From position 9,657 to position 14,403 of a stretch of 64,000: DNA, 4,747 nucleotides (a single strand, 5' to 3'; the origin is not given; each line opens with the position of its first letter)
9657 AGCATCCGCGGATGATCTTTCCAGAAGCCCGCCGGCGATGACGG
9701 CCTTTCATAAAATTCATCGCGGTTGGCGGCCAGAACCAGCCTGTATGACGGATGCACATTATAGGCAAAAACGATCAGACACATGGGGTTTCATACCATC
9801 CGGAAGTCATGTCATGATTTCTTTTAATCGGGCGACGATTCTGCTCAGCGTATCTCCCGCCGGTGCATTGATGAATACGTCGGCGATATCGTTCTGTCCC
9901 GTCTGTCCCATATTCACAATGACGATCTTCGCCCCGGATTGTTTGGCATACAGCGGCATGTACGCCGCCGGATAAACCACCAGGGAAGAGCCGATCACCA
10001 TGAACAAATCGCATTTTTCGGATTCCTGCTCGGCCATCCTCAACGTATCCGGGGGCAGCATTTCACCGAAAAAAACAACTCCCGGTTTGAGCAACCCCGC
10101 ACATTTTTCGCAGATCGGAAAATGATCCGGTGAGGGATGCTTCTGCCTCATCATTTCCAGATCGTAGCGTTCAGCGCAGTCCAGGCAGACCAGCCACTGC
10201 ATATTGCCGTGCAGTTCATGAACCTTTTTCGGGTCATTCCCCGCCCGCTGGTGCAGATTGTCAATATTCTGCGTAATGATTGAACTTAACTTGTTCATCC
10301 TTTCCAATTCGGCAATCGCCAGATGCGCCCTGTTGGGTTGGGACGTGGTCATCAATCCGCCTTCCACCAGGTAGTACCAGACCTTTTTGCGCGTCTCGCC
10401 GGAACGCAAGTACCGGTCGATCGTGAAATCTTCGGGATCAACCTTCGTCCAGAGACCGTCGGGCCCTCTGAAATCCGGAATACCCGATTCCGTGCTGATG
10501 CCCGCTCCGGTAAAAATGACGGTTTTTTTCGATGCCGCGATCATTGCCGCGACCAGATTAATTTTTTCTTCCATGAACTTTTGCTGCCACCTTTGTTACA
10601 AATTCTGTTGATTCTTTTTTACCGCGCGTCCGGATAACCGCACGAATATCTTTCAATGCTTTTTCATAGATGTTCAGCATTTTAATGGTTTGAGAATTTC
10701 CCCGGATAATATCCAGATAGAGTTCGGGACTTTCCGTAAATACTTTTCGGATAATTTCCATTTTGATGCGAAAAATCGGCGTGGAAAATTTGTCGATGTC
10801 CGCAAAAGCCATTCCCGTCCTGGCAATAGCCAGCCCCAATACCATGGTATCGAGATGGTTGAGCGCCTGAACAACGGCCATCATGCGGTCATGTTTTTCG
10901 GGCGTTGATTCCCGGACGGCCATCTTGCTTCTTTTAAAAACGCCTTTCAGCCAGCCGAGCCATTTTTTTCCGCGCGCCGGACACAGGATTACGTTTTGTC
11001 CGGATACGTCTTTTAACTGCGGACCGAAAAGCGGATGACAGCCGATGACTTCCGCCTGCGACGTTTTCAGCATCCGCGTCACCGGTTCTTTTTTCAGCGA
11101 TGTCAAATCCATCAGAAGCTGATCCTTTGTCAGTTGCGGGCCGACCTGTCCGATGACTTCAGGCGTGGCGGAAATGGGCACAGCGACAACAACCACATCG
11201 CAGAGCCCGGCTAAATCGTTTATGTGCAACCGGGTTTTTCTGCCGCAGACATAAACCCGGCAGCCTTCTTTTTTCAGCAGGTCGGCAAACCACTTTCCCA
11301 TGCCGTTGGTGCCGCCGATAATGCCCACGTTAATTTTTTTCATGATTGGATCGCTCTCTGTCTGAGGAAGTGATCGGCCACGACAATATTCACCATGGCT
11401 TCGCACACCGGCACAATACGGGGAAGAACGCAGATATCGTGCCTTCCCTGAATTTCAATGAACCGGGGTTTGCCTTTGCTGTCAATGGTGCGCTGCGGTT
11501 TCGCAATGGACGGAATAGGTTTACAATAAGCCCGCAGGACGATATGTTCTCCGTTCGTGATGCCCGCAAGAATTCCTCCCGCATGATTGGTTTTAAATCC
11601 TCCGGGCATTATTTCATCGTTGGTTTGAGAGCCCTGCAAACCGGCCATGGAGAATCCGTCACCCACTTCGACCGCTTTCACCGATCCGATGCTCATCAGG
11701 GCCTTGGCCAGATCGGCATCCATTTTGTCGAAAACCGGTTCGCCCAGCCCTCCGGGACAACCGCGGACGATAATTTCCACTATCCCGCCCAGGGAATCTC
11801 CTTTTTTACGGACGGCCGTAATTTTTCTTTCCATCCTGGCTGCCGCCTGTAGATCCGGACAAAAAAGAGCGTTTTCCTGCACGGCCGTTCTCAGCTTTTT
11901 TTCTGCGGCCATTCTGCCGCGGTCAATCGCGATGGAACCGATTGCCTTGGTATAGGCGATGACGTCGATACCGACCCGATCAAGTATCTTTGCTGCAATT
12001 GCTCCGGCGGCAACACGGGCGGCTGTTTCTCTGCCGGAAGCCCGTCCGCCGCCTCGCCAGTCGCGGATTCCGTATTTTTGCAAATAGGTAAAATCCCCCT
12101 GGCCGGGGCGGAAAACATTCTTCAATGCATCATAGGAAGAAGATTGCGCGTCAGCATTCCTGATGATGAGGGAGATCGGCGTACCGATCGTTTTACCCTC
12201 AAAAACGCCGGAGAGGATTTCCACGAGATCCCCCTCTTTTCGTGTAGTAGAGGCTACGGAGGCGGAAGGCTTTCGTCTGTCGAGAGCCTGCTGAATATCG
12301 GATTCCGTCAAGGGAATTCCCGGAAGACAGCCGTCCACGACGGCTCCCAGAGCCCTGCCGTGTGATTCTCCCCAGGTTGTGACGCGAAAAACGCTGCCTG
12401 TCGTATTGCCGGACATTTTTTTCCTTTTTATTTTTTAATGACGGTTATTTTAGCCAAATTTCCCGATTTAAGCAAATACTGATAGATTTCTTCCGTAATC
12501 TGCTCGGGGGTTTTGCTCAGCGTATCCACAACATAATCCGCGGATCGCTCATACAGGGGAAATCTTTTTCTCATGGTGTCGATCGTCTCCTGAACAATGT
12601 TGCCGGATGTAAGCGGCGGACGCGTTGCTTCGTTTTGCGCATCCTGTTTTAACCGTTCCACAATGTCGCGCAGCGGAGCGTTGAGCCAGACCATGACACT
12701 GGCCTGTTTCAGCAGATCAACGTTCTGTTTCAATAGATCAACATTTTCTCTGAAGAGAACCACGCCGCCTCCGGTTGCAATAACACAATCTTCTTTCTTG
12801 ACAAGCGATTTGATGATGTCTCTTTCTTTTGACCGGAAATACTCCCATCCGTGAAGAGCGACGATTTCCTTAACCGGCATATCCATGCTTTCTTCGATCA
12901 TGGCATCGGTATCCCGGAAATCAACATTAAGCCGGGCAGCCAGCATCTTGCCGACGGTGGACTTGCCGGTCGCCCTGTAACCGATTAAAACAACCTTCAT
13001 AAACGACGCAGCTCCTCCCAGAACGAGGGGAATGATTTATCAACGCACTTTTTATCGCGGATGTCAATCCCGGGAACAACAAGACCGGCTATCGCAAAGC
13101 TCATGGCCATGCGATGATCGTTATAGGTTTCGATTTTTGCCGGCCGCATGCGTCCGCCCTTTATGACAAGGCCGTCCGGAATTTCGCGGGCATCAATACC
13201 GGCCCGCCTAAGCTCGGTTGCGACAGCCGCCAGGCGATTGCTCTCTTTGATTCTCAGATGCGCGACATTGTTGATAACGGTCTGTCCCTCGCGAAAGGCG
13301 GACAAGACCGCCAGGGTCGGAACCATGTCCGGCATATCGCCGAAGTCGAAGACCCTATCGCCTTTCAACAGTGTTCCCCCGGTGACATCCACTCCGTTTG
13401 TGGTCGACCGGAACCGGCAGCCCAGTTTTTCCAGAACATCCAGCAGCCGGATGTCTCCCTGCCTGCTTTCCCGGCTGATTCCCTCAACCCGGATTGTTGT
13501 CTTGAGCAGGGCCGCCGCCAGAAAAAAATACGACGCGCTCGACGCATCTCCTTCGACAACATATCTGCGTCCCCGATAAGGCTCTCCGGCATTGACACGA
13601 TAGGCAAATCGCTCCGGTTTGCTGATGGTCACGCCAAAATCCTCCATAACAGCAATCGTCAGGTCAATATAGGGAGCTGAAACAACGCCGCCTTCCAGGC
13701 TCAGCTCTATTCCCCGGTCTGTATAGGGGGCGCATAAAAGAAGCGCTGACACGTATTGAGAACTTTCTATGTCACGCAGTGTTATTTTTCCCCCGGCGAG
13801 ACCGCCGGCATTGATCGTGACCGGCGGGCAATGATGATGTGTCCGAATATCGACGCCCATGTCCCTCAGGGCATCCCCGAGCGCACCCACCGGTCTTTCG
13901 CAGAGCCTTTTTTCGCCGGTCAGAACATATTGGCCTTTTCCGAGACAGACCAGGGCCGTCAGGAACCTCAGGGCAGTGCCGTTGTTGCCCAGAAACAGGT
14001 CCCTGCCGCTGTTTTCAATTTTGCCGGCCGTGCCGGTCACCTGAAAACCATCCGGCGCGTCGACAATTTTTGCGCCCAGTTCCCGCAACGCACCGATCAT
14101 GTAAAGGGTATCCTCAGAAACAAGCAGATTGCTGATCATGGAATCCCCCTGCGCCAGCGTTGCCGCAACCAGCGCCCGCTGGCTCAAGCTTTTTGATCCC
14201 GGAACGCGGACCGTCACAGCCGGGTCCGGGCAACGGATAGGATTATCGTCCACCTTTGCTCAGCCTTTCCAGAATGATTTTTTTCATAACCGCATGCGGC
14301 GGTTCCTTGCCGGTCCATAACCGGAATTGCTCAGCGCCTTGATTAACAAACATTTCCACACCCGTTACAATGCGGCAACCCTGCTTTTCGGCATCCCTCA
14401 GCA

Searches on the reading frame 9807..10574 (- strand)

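Call 31: search_protein_families(library=ncbifam, proteins=[window:9807-10574:-], max_evalue=0.00001)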
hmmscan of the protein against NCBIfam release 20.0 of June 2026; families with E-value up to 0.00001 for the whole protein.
window:9807-10574:- (255 aa): 7 families
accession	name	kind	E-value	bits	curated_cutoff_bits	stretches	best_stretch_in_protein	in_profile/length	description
NF040867.1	prot_deacyl_CobB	equivalog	2.4e-86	288.9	320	1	8-249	3-241/242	NAD-dependent protein deacetylase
NF001753.0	PRK00481.1-3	subfamily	8.7e-86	287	243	1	5-253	3-250/252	NAD-dependent protein deacylase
NF010736.0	PRK14138.1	equivalog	6.3e-71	238.5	395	1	11-239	7-230/244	NAD-dependent deacetylase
NF001752.0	PRK00481.1-1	equivalog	9.6e-58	195.5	221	1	3-245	2-238/242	NAD-dependent protein deacylase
NF003738.0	PRK05333.1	equivalog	3.1e-56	190.4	305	2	8-144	19-152/295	NAD-dependent protein deacetylase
NF001754.0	PRK00481.1-4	equivalog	2.9e-54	183.8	252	1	2-246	2-240/244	NAD-dependent protein deacylase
NF001755.0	PRK00481.1-5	equivalog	4.7e-32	111.1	318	1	15-228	40-247/278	Sir2 family NAD+-dependent deacetylase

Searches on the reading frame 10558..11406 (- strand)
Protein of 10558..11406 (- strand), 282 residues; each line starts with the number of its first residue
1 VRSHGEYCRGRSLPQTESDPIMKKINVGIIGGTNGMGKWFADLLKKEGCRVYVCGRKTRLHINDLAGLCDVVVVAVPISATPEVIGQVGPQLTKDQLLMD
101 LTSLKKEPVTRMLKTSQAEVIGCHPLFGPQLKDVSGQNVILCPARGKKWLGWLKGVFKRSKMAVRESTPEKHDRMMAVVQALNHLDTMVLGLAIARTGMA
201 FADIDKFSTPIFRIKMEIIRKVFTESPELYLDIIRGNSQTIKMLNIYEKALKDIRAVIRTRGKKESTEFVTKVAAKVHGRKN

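Call 31: search_protein_families(library=ncbifam, proteins=[window:10558-11406:-], max_evalue=0.00001)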
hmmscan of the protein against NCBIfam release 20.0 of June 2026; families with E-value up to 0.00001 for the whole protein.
window:10558-11406:- (282 aa): 13 families
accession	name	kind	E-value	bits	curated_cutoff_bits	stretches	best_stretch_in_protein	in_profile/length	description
NF008400.0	PRK11199.1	equivalog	9e-53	179.5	273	1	26-273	100-346/374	bifunctional chorismate mutase/prephenate dehydrogenase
NF006408.0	PRK08655.1-2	equivalog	1.8e-52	178.6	422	1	22-274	4-269/441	prephenate dehydrogenase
NF006409.0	PRK08655.1-3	equivalog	2.7e-50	171.6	310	1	26-273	2-263/290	prephenate dehydrogenase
NF006411.0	PRK08655.1-5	equivalog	1.2e-49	169.3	464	1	24-274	2-268/443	prephenate dehydrogenase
NF006410.0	PRK08655.1-4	equivalog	1.4e-42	146.1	498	1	23-279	3-277/446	prephenate dehydrogenase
NF006407.0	PRK08655.1-1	equivalog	2.2e-38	132.3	834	1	27-276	3-269/439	prephenate dehydrogenase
NF006457.0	PRK08818.1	equivalog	3.4e-33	115.3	411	1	25-263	5-252/373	prephenate dehydrogenase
NF006307.0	PRK08507.1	equivalog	6.7e-17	61.6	295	1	61-272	52-267/275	prephenate dehydrogenase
NF011381.1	PRK14806.1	equivalog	2.6e-13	49.1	902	1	65-272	60-276/733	bifunctional prephenate dehydrogenase/3-phosphoshikimate 1-carboxyvinyltransferase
NF005694.0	PRK07502.1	equivalog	2.7e-12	46.6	409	1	69-273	67-281/310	prephenate/arogenate dehydrogenase family protein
NF005107.0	PRK06545.1-5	equivalog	3.4e-10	39.4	414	1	66-272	60-276/367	prephenate dehydrogenase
NF005650.0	PRK07417.1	equivalog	6.2e-08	32.3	290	1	68-262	58-260/281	prephenate/arogenate dehydrogenase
NF005032.0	PRK06444.1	equivalog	2e-07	30.8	293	1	27-246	3-188/197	prephenate dehydrogenase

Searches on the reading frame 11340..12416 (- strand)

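Call 31: search_protein_families(library=ncbifam, proteins=[window:11340-12416:-], max_evalue=0.00001)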
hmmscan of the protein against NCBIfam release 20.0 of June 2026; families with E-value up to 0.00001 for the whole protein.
window:11340-12416:- (358 aa): 3 families
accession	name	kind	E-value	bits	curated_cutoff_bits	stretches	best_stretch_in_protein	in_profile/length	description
NF003793.1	PRK05382.1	equivalog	7.1e-141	469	321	1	11-352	1-344/344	chorismate synthase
TIGR00033.1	aroC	equivalog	1.8e-127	425.1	212.2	1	10-355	1-349/351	chorismate synthase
NF009113.0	PRK12463.1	equivalog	3e-54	184.5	799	1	11-353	2-367/390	chorismate synthase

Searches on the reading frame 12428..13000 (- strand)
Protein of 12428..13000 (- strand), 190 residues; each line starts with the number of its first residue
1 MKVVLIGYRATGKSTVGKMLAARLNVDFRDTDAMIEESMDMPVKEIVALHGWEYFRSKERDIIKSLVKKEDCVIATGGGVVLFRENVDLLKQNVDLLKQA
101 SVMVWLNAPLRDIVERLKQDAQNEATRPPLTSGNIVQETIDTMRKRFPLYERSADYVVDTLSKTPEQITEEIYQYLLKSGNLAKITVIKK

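Call 31: search_protein_families(library=ncbifam, proteins=[window:12428-13000:-], max_evalue=0.00001)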
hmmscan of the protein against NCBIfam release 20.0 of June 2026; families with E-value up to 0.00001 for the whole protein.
window:12428-13000:- (190 aa): 13 families
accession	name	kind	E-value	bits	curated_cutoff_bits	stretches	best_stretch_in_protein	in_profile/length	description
NF002988.0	PRK03731.1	equivalog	5.4e-43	146.7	161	1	2-179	4-171/174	shikimate kinase AroL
NF010553.0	PRK13947.1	equivalog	1.8e-39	135.7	204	1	2-179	3-169/173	shikimate kinase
NF010552.0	PRK13946.1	equivalog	1.5e-33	116.1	186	1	2-178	25-189/198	shikimate kinase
NF006015.0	PRK08154.1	subfamily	8.4e-28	97.4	204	1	2-178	138-304/314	anaerobic benzoate catabolism transcriptional regulator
NF040667.1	hom_kin_desulfo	exception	2.7e-27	95.7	197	1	3-176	3-162/163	homoserine kinase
NF003456.0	PRK05057.1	equivalog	7.7e-27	94.3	195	1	3-177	7-171/173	shikimate kinase AroK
NF010555.0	PRK13949.1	equivalog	3.7e-26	92.3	180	1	2-176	3-169/175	shikimate kinase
NF010554.0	PRK13948.1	equivalog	1.9e-23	83.1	217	1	3-178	13-175/192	shikimate kinase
NF010556.0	PRK13951.1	equivalog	3.5e-22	78.9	560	1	1-118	1-110/492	bifunctional shikimate kinase AroK/3-dehydroquinate synthase AroB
NF010627.0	PRK14021.1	equivalog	4.1e-20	71.7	565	1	3-174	9-172/542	bifunctional shikimate kinase/3-dehydroquinate synthase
NF006610.0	PRK09169.1-4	subfamily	4.1e-20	70.1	4299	1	2-154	2867-3008/3056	hypothetical protein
NF001866.0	PRK00625.1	equivalog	8.2e-16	58.6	142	1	1-145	1-141/173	shikimate kinase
NF003012.0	PRK03839.1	equivalog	1.8e-06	28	152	0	1-188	1-162/180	putative kinase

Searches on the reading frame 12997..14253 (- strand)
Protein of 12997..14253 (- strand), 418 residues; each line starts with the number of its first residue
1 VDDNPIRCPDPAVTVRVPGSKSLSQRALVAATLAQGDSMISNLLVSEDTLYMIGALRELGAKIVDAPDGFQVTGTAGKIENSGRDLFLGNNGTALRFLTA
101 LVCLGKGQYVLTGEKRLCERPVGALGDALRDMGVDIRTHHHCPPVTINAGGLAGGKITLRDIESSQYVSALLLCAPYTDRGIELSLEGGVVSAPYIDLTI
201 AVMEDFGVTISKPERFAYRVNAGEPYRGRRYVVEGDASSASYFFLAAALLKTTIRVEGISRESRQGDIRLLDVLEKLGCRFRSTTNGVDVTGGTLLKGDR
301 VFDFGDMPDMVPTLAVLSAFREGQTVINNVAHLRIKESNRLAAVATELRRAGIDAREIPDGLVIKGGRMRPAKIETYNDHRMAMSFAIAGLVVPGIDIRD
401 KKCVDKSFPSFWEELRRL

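Call 31: search_protein_families(library=ncbifam, proteins=[window:12997-14253:-], max_evalue=0.00001)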
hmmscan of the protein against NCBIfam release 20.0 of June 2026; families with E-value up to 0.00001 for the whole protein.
window:12997-14253:- (418 aa): 5 families
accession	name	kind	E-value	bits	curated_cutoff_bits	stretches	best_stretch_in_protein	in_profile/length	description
TIGR01356.1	aroA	equivalog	1.2e-126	422.9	287.25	1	14-418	2-412/415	3-phosphoshikimate 1-carboxyvinyltransferase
NF008816.0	PRK11860.1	equivalog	7.3e-101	338.3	943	1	14-416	18-433/662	bifunctional 3-phosphoshikimate 1-carboxyvinyltransferase/cytidylate kinase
NF011381.1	PRK14806.1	equivalog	6.4e-52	176.8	902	1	14-413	315-721/733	bifunctional prephenate dehydrogenase/3-phosphoshikimate 1-carboxyvinyltransferase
NF006873.0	PRK09369.1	subfamily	2.4e-19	69.3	297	1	14-417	15-409/419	UDP-N-acetylglucosamine 1-carboxyvinyltransferase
TIGR01072.1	murA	equivalog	6.6e-18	64.7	392.7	1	14-417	15-409/416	UDP-N-acetylglucosamine 1-carboxyvinyltransferase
